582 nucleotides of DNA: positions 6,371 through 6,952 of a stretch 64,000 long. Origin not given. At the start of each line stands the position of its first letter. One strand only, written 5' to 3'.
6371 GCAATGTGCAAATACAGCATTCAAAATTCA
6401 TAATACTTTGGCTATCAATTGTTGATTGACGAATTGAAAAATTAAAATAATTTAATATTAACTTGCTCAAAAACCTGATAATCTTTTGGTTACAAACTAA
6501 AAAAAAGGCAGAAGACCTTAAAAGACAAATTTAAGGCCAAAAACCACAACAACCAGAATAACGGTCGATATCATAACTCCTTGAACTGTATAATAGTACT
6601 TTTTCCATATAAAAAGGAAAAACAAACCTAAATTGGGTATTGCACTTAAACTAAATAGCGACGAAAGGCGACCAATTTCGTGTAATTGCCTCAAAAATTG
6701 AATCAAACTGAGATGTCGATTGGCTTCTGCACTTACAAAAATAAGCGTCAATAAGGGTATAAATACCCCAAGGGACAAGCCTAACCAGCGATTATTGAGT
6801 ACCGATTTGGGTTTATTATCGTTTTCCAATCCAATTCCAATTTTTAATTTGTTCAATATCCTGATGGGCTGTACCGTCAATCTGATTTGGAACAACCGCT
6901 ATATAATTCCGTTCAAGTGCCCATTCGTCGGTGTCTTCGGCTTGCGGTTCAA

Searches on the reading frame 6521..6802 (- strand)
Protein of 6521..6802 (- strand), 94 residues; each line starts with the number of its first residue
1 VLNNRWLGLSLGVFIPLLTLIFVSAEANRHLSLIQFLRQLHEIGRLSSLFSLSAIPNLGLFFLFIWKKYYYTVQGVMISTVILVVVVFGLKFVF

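Call 45: search_protein_families(library=pfam, proteins=[window:6521-6802:-], max_evalue=0.01)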
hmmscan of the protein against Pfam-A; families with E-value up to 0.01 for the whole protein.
window:6521-6802:- (94 aa): 0 families

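Call 62: search_protein_representatives(protein=window:6521-6802:-)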
Query: 94 residues. Proteins with E-value up to 0.001 (for the whole library): 152; up to 1e-10: 6; up to 1e-30: 0. The best 150 are listed.
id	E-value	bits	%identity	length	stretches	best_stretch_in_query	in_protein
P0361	3.3e-27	110.7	61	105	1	1-94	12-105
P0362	2.8e-17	78.9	45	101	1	1-93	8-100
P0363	1.1e-12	64.3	45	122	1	3-94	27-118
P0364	1.8e-11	60.4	41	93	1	2-87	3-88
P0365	5.8e-11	58.8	41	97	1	6-93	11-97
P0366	7.0e-11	58.5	32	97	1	4-94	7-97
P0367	2.1e-10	57.0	38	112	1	1-92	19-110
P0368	3.2e-10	56.4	34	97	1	7-93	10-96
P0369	1.1e-09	54.7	41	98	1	2-92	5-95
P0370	1.2e-09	54.6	41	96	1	8-92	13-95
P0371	1.8e-09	54.0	36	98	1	4-93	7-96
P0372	2.5e-09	53.6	40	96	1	3-93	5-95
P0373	3.1e-09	53.2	38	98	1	4-92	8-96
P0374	4.1e-09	52.9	36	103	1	5-93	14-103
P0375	4.4e-09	52.8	37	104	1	2-93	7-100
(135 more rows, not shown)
